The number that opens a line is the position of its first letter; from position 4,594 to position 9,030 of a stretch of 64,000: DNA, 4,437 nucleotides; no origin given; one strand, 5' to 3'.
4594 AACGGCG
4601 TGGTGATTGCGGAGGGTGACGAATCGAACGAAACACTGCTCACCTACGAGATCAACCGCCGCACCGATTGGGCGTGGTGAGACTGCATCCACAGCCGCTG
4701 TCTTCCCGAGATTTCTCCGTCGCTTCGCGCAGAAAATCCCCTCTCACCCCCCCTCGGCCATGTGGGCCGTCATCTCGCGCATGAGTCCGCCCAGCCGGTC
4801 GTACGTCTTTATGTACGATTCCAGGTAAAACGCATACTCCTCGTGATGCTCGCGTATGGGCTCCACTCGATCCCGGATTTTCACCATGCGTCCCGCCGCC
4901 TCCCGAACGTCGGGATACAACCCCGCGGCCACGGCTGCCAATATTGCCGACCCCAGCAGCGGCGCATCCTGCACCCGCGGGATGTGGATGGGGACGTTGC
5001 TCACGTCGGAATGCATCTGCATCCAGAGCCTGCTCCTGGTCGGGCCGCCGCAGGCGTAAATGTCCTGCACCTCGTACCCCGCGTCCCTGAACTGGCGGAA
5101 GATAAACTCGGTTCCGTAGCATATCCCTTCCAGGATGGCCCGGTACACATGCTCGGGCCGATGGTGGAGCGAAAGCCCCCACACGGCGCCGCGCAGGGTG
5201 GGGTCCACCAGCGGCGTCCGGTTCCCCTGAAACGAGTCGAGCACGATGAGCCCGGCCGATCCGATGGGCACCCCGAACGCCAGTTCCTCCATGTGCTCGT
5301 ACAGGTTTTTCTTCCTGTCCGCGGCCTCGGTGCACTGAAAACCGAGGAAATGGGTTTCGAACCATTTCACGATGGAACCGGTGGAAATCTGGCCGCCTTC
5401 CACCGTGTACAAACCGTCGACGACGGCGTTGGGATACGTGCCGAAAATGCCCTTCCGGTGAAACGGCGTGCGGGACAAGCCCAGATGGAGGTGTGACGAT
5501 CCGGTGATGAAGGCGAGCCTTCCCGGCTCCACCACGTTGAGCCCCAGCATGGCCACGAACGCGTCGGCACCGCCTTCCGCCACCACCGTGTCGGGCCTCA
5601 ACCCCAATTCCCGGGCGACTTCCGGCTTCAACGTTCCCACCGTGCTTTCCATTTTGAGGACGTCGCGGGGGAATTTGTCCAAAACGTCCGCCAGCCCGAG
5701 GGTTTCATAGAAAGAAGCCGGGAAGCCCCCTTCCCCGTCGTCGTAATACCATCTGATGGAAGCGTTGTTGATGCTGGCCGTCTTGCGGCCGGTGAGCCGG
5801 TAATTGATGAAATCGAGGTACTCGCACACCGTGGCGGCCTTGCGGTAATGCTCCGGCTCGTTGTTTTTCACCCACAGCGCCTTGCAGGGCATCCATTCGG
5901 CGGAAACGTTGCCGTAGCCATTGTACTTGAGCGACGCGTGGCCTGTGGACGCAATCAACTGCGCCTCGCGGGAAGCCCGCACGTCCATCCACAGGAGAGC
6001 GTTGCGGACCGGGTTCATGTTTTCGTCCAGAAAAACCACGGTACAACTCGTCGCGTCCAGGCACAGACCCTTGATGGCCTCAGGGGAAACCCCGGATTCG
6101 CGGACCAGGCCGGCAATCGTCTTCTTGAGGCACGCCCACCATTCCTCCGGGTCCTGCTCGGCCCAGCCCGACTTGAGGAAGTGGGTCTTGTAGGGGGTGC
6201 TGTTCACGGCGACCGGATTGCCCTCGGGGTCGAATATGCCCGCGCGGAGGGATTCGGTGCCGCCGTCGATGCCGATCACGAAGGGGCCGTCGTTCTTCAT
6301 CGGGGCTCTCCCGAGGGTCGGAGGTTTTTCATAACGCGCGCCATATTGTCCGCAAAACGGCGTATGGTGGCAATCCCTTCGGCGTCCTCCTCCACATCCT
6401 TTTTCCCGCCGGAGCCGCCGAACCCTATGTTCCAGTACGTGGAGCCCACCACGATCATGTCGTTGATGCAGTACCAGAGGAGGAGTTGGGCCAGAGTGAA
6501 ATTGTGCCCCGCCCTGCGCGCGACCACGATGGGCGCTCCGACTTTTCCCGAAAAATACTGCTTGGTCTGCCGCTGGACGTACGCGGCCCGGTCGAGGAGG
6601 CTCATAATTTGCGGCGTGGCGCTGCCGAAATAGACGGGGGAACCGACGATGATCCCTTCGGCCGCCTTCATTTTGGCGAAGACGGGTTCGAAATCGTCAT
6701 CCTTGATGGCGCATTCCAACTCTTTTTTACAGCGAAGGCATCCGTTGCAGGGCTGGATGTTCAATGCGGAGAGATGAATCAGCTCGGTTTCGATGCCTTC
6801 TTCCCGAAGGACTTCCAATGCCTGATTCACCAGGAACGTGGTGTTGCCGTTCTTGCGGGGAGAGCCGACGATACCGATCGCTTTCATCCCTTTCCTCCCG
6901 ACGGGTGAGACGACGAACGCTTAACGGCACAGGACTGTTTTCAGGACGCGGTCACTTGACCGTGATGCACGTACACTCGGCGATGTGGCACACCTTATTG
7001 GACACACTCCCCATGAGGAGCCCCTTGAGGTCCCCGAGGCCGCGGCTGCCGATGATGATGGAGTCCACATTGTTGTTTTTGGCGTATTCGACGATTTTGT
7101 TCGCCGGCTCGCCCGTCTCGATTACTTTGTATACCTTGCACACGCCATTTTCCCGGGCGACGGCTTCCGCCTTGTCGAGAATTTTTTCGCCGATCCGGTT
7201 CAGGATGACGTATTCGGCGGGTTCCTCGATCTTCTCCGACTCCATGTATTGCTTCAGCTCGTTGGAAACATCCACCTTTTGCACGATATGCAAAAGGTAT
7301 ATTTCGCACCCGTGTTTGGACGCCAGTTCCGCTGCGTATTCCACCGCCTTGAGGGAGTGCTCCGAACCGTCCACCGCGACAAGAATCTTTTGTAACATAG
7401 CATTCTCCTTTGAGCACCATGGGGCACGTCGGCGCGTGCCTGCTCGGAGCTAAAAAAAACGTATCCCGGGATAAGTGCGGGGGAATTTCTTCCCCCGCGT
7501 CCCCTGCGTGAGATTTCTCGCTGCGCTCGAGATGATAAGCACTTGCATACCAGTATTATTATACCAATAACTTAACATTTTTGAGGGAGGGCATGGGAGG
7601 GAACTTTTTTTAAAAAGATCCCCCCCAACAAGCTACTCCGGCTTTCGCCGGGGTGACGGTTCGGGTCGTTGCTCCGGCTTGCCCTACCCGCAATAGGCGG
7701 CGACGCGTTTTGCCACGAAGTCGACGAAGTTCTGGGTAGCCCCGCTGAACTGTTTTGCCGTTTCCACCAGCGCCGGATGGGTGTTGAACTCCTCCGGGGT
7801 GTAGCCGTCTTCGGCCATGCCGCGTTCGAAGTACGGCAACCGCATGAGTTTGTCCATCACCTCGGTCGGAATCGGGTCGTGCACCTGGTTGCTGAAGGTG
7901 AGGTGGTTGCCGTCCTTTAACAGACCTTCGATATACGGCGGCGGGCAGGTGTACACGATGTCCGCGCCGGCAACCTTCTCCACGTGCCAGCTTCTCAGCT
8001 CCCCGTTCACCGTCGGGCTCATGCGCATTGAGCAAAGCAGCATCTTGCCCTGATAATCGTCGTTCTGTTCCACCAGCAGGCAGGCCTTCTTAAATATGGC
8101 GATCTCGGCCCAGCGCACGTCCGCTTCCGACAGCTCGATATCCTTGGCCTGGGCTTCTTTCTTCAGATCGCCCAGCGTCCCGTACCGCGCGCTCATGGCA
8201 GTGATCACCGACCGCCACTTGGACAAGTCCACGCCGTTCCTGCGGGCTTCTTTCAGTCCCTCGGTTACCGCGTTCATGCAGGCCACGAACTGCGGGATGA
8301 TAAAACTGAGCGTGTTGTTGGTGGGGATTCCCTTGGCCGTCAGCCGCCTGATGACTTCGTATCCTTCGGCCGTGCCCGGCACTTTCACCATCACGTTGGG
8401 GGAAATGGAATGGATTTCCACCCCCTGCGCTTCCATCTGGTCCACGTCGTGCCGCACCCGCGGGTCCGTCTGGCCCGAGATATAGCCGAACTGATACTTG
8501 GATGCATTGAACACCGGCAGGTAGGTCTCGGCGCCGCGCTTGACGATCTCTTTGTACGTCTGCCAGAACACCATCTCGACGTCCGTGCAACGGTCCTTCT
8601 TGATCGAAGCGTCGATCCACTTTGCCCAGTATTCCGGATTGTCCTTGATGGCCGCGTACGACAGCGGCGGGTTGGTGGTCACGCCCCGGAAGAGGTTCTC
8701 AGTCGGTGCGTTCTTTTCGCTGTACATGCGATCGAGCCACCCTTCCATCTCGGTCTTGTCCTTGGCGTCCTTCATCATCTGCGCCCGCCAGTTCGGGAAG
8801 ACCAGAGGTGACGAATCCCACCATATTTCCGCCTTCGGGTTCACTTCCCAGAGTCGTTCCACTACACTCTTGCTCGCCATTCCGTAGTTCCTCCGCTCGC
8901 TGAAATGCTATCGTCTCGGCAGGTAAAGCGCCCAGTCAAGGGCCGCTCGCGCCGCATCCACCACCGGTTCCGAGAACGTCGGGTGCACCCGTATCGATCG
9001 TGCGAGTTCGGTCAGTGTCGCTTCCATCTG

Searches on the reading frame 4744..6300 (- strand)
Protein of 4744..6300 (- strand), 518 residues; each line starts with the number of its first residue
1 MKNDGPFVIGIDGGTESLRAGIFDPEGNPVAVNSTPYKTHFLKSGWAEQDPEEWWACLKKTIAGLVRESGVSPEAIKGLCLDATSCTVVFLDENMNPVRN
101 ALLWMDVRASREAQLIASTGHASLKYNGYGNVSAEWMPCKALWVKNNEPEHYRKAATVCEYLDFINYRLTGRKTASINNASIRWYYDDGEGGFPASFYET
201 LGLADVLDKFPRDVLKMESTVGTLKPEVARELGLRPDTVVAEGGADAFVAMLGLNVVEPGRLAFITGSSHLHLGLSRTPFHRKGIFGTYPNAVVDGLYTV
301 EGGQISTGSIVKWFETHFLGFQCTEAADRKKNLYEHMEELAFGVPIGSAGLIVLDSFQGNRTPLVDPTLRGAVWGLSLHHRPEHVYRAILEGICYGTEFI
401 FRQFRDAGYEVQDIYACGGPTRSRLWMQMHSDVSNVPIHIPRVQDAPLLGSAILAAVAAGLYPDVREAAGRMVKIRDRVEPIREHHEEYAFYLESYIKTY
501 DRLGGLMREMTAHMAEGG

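Call 66: search_protein_families(library=pfam, proteins=[window:4744-6300:-], max_evalue=0.00001)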
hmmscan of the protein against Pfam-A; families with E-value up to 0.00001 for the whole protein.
window:4744-6300:- (518 aa): 2 families
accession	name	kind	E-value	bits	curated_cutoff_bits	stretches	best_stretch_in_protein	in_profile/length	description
PF00370.27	FGGY_N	-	3.7e-44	151.6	28.8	1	8-253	2-245/245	FGGY family of carbohydrate kinases, N-terminal domain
PF02782.22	FGGY_C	-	3.4e-41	141.6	27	1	263-459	2-198/198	FGGY family of carbohydrate kinases, C-terminal domain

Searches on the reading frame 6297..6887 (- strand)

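Call 66: search_protein_families(library=pfam, proteins=[window:6297-6887:-], max_evalue=0.00001)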
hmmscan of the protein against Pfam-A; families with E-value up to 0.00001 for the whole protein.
window:6297-6887:- (196 aa): 2 families
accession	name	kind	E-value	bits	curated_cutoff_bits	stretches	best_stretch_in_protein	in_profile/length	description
PF03358.20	FMN_red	-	9.6e-34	116.6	24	1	1-156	1-149/152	NADPH-dependent FMN reductase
PF02525.22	Flavodoxin_2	-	3.8e-06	27.2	27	1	1-102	1-104/198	Flavodoxin-like fold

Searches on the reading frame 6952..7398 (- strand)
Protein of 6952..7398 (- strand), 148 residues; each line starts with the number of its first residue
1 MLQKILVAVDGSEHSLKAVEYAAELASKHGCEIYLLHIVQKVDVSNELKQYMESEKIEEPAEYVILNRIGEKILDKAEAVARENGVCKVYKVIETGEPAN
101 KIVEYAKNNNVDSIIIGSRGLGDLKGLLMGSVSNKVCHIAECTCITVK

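Call 66: search_protein_families(library=pfam, proteins=[window:6952-7398:-], max_evalue=0.00001)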
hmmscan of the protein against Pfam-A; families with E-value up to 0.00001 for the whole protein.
window:6952-7398:- (148 aa): 1 family
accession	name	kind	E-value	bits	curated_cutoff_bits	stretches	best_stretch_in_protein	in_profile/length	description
PF00582.32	Usp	-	1.1e-34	120.4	24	1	1-148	1-141/141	Universal stress protein family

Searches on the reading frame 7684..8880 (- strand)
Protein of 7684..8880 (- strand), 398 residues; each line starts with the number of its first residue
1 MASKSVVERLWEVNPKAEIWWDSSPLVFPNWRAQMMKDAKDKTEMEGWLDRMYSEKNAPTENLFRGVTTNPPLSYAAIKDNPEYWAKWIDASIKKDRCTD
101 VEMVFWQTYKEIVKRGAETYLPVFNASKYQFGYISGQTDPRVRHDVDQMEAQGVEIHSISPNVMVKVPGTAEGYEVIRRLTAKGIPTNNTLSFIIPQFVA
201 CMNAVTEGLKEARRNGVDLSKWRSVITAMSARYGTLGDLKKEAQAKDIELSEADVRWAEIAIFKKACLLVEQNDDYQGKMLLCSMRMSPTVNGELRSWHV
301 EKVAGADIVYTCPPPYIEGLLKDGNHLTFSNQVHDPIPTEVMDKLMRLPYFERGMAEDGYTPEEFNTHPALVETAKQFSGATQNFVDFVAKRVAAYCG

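Call 66: search_protein_families(library=pfam, proteins=[window:7684-8880:-], max_evalue=0.00001)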
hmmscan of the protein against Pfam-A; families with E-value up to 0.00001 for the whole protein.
window:7684-8880:- (398 aa): 1 family
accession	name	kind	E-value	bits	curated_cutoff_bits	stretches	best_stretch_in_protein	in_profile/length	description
PF00923.25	TAL_FSA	-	2.6e-28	99.6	27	1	60-350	16-257/285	Transaldolase/Fructose-6-phosphate aldolase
